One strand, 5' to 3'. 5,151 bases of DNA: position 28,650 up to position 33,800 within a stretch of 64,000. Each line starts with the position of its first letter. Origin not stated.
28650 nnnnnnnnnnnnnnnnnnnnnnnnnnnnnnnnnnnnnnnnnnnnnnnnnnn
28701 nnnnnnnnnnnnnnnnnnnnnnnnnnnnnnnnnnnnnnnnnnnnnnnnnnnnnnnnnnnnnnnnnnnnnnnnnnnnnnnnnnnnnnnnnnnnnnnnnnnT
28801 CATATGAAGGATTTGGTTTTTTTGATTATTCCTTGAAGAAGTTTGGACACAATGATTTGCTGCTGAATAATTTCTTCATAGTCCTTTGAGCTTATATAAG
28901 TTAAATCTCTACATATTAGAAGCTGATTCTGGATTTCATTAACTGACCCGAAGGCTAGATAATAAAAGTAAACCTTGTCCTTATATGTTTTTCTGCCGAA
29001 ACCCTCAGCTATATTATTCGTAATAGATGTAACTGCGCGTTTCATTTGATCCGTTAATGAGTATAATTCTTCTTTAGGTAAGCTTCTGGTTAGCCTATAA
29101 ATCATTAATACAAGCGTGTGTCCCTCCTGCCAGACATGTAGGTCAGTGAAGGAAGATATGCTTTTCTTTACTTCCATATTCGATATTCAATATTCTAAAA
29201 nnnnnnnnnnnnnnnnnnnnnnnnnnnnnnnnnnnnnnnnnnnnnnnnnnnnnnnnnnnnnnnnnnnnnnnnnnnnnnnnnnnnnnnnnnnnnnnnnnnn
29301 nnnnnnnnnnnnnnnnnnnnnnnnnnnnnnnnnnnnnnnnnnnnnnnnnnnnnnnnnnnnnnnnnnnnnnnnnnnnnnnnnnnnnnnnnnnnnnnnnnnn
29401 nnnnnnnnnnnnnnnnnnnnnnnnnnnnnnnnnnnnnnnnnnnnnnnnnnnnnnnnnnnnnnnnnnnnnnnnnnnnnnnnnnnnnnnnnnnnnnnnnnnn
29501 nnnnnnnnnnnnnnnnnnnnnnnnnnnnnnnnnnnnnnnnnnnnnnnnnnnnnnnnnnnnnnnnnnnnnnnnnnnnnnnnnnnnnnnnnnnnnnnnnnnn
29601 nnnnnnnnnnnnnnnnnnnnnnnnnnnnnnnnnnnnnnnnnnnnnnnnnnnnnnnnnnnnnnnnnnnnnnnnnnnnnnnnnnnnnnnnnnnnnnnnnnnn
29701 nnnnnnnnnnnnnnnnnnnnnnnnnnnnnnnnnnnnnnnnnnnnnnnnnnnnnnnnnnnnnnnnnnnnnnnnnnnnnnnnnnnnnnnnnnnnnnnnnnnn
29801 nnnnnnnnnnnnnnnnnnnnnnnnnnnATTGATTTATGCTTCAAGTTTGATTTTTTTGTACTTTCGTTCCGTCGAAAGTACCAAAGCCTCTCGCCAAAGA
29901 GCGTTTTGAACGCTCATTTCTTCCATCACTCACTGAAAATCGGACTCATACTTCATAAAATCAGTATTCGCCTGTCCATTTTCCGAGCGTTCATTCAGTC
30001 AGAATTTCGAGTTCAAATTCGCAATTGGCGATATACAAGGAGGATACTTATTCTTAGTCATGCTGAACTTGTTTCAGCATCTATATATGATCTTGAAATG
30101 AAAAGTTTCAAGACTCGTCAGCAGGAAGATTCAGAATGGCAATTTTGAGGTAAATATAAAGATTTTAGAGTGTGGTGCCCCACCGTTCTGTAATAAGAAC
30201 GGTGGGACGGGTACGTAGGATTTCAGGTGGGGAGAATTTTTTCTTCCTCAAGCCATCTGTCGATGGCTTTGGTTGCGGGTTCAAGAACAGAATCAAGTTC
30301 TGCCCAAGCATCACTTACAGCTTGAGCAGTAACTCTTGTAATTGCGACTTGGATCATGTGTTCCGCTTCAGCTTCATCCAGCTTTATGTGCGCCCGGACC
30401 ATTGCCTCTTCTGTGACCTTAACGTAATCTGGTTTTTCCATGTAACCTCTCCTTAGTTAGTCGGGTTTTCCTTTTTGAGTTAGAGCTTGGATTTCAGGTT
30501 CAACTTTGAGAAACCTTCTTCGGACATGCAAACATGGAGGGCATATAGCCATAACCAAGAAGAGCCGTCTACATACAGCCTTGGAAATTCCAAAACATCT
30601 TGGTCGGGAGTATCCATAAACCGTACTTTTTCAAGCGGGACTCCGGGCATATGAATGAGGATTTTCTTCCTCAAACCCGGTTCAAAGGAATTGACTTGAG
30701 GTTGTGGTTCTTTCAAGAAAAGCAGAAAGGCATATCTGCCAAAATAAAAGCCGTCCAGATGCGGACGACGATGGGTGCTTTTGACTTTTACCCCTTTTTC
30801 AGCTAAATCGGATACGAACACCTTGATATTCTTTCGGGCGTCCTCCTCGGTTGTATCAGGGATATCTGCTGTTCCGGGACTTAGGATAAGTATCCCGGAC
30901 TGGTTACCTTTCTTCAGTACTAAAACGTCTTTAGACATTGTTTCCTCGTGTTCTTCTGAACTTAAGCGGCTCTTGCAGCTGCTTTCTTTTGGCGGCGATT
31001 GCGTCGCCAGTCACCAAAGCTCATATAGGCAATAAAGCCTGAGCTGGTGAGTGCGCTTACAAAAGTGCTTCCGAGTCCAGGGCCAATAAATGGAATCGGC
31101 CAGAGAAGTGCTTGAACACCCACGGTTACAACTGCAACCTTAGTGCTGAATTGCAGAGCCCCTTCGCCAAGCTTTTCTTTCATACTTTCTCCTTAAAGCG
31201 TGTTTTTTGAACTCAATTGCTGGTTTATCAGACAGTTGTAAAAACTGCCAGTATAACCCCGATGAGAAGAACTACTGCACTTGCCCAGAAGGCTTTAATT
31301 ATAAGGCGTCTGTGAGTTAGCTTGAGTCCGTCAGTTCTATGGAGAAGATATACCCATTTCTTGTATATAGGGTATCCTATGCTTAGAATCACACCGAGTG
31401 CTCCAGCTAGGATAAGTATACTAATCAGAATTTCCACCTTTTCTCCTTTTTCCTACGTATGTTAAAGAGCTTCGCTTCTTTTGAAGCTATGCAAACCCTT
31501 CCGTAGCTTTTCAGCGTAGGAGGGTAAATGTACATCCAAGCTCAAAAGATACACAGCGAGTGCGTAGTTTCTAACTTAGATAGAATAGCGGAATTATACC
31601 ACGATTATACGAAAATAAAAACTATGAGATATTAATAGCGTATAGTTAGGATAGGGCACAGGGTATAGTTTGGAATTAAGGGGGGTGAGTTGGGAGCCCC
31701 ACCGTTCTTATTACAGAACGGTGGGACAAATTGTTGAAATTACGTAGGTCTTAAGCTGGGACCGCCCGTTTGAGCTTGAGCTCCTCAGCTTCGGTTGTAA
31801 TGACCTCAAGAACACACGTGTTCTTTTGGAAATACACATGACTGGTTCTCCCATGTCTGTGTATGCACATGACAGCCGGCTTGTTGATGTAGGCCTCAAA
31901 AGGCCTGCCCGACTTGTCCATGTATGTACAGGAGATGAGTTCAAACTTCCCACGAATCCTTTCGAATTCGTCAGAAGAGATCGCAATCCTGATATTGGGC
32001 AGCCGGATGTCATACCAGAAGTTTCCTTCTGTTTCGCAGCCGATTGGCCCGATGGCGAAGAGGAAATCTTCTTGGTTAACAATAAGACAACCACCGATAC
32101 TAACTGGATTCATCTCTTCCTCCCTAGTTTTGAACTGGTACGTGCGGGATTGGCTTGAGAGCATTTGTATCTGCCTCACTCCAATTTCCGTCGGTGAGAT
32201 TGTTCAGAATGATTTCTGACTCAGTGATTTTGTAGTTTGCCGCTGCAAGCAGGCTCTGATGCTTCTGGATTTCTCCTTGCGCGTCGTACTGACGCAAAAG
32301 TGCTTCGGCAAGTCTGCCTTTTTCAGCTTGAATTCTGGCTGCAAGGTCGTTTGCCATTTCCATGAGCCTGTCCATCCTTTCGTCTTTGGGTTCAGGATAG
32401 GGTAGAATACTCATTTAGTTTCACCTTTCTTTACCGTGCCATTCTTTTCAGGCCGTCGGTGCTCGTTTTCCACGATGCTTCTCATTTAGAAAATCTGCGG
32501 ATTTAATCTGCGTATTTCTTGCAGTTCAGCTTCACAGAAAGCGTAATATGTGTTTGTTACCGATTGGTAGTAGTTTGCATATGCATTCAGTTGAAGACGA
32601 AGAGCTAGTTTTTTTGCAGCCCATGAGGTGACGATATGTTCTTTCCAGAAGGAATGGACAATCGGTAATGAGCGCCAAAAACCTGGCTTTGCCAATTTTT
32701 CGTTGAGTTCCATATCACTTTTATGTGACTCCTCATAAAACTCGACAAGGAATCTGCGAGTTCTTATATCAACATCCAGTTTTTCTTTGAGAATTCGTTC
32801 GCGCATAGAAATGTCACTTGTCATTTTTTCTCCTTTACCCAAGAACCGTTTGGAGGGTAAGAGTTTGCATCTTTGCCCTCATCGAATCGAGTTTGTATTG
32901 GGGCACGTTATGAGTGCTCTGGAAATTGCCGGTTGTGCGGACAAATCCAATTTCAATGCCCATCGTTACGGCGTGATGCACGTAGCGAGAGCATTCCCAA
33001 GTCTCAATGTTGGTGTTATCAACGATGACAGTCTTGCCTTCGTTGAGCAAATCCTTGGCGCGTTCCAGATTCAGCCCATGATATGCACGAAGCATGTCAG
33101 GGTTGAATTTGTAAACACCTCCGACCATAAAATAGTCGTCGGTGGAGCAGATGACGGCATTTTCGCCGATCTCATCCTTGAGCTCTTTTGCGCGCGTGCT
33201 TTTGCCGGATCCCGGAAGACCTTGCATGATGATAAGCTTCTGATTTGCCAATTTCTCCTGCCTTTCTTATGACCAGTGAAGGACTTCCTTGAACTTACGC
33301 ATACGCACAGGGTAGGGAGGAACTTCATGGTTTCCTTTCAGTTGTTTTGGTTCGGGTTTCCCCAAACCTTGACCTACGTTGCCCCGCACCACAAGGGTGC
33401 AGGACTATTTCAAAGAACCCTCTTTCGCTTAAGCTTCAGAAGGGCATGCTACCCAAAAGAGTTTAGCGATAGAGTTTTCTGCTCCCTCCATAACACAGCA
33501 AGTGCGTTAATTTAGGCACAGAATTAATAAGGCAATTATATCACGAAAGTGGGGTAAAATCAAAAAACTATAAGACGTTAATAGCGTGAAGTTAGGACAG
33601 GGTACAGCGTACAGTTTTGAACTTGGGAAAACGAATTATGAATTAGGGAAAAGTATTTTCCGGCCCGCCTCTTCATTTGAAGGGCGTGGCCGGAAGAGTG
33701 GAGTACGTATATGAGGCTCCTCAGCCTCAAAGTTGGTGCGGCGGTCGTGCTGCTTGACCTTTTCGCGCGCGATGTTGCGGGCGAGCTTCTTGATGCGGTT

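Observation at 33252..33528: Two unrelated cassette operons share a ~275-nt leader with a 29-nt identical core and a covarying hairpin: candidate new cis-regulatory RNA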

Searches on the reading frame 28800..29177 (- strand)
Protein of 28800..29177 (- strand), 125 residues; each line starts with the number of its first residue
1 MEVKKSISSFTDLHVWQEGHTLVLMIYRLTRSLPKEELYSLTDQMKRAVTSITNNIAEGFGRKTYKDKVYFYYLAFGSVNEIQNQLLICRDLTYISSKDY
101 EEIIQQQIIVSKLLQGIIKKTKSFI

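Call 79: search_protein_families(library=pfam, proteins=[window:28800-29177:-], max_evalue=0.001)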
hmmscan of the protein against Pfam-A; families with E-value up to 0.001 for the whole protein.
window:28800-29177:- (125 aa): 2 families
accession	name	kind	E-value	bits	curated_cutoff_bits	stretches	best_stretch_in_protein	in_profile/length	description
PF05635.17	23S_rRNA_IVP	-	5.4e-36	123.5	33.8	1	12-116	2-106/106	23S rRNA-intervening sequence protein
PF22296.2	bAvd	-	0.00027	21.8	40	1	21-120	9-106/107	bAvd-like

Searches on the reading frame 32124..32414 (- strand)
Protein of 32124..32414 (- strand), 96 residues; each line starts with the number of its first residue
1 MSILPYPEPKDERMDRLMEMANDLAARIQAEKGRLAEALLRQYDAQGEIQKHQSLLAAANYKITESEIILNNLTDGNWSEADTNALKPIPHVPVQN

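Call 25: search_protein_families(library=pfam, proteins=[window:32124-32414:-], max_evalue=0.01)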
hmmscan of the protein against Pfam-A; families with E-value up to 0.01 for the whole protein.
window:32124-32414:- (96 aa): 0 families

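Call 26: search_protein_families(library=phrogs, proteins=[window:32124-32414:-], max_evalue=0.01)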
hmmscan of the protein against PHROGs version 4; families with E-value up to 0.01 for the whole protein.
window:32124-32414:- (96 aa): 0 families

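Call 77: find_encoding_contigs(protein=window:32124-32414:-, flank=2500, max_places=10)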
Protein window:32124-32414:- (96 aa): 24 contigs read that carry it; 10 places shown.
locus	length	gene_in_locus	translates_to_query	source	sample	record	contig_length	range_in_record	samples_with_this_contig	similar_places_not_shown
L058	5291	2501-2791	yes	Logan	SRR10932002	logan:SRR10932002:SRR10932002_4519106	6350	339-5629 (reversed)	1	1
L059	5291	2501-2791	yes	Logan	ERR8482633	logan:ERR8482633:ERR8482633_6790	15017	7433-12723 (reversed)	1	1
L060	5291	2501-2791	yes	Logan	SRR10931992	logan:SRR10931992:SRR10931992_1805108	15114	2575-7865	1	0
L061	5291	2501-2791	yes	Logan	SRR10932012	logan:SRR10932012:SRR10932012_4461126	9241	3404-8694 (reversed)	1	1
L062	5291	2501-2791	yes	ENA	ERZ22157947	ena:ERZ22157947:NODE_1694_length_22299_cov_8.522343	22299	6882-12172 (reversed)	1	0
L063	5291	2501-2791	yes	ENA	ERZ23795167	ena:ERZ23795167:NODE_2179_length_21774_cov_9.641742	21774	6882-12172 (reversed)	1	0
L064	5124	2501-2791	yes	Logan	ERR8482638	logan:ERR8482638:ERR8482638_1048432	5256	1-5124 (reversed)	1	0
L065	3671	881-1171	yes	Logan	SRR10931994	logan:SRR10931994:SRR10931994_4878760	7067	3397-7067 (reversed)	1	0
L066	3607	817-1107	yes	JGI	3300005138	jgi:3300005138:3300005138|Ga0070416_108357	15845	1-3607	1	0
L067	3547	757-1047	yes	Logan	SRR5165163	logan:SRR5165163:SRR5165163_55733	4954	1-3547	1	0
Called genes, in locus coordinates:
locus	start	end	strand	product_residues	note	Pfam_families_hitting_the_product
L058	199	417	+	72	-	-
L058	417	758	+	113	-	-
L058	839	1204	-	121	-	-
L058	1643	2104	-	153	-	-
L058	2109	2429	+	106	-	-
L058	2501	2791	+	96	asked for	-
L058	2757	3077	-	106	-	-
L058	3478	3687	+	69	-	-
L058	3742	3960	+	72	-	-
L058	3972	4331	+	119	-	-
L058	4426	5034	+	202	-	-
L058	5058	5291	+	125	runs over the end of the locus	PF05635:23S_rRNA_IVP, PF22296:bAvd (weak)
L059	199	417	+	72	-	-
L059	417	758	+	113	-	-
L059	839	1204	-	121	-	-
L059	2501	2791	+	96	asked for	-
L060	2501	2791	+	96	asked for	-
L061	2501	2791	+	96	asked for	-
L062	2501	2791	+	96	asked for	-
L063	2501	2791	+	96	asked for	-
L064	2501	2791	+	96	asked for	-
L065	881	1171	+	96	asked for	-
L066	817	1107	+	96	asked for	-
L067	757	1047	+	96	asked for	-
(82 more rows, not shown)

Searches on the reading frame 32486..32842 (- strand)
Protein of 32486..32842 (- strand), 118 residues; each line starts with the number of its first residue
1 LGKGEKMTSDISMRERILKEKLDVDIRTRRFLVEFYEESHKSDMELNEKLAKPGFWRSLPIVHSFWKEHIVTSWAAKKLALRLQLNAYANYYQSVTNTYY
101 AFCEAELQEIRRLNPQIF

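Call 25: search_protein_families(library=pfam, proteins=[window:32486-32842:-], max_evalue=0.01)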
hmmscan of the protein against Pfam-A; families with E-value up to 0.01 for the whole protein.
window:32486-32842:- (118 aa): 0 families

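Call 26: search_protein_families(library=phrogs, proteins=[window:32486-32842:-], max_evalue=0.01)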
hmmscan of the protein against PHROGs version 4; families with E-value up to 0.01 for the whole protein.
window:32486-32842:- (118 aa): 0 families

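Call 75: find_encoding_contigs(protein=window:32486-32842:-, flank=2500, max_places=10)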
Protein window:32486-32842:- (118 aa): no gene with exactly this product is on record in the collection.

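Call 76: find_encoding_contigs(protein=window:32486-32824:-, flank=2500, max_places=10)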
Protein window:32486-32824:- (112 aa): 3 contigs read that carry it; 2 places shown.
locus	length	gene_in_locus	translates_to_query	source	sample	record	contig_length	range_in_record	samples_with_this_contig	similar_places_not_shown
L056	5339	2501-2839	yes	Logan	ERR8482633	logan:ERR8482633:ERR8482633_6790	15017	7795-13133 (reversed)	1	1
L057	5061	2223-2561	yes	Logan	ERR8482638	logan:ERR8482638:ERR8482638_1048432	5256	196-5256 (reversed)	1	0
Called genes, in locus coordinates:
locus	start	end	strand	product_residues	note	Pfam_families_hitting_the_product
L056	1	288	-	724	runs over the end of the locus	?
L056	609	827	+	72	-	-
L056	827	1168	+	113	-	-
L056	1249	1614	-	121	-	-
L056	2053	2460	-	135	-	-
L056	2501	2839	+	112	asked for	-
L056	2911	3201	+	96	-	-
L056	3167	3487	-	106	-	-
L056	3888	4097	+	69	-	-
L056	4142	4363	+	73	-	-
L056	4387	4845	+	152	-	-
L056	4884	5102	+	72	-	-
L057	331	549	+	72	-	-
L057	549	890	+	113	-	-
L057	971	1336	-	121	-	-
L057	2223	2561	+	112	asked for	-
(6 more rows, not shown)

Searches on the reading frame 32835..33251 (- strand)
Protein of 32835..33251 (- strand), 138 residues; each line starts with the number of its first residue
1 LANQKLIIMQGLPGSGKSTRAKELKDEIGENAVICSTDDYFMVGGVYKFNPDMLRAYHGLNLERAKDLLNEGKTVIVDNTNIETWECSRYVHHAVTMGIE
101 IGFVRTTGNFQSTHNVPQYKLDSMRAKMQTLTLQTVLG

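Call 21: find_encoding_contigs(protein=window:32835-33251:-, flank=3000, max_places=10)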
Protein window:32835-33251:- (138 aa): no gene with exactly this product is on record in the collection.

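Call 25: search_protein_families(library=pfam, proteins=[window:32835-33251:-], max_evalue=0.01)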
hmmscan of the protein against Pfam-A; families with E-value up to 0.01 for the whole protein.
window:32835-33251:- (138 aa): 6 families
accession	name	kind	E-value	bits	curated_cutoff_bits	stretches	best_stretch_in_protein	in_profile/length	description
PF13671.12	AAA_33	-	2.1e-13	51.2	27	1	6-101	1-99/143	AAA domain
PF08433.16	KTI12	-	3.1e-08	33.9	22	1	6-81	3-80/271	Chromatin associated protein KTI12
PF06414.18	Zeta_toxin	-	2.9e-05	24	22.3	1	5-40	17-54/199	Zeta toxin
PF13238.12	AAA_18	-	0.00034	21.5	29.4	1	7-79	1-79/128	AAA domain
PF13479.12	AAA_24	-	0.0026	18.1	27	1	7-92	5-85/195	AAA domain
PF13207.12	AAA_17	-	0.0098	16.6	27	0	11-33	2-22/136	AAA domain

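Call 26: search_protein_families(library=phrogs, proteins=[window:32835-33251:-], max_evalue=0.01)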
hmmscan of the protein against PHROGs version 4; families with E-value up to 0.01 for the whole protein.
window:32835-33251:- (138 aa): 5 families
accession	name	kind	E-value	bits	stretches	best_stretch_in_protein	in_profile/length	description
phrog_2071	-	other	1.1e-23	85.5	1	1-129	13-142/282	ATPase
phrog_505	-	other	9.3e-15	55.8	1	4-112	2-115/295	polynucleotide kinase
phrog_6931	-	unknown function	1.4e-06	28.8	1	3-92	184-279/343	-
phrog_761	-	other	0.0009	20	1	2-78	17-105/362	thymidylate kinase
phrog_10255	-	other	0.0011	19.8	1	5-32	2-29/230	kinase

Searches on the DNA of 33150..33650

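Call 15: search_rna_families(source=window, start=33150, end=33650, threshold=evalue, max_evalue=10, show_alignments=2)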
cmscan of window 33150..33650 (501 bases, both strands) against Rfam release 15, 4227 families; matches with E-value up to 10: 6.
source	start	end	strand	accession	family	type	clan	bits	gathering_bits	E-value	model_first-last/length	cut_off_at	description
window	33223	33276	+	RF01175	snoU83D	Gene; snRNA; snoRNA; CD-box;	-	20.8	55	0.2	1-81/81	no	Small nucleolar RNA U83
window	33194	33227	+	RF00910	mir-873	Gene; miRNA;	-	16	95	1.5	1-77/77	no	mir-873 microRNA precursor family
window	33221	33248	+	RF00287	SNORD44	Gene; snRNA; snoRNA; CD-box;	CL00060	15.2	40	2.1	1-61/61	no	Small nucleolar RNA SNORD44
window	33237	33270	-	RF01360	CRISPR-DR47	Gene; CRISPR;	-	14.4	39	7.6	1-37/37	no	CRISPR RNA direct repeat element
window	33222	33340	+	RF01505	Afu_264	Gene; snRNA; snoRNA; CD-box;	-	12.9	40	7.6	1-103/103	no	A. fumigatus snoRNA Afu_264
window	33323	33418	-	RF02958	drum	Gene; sRNA;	-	12.8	43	9.4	1-112/112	no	drum RNA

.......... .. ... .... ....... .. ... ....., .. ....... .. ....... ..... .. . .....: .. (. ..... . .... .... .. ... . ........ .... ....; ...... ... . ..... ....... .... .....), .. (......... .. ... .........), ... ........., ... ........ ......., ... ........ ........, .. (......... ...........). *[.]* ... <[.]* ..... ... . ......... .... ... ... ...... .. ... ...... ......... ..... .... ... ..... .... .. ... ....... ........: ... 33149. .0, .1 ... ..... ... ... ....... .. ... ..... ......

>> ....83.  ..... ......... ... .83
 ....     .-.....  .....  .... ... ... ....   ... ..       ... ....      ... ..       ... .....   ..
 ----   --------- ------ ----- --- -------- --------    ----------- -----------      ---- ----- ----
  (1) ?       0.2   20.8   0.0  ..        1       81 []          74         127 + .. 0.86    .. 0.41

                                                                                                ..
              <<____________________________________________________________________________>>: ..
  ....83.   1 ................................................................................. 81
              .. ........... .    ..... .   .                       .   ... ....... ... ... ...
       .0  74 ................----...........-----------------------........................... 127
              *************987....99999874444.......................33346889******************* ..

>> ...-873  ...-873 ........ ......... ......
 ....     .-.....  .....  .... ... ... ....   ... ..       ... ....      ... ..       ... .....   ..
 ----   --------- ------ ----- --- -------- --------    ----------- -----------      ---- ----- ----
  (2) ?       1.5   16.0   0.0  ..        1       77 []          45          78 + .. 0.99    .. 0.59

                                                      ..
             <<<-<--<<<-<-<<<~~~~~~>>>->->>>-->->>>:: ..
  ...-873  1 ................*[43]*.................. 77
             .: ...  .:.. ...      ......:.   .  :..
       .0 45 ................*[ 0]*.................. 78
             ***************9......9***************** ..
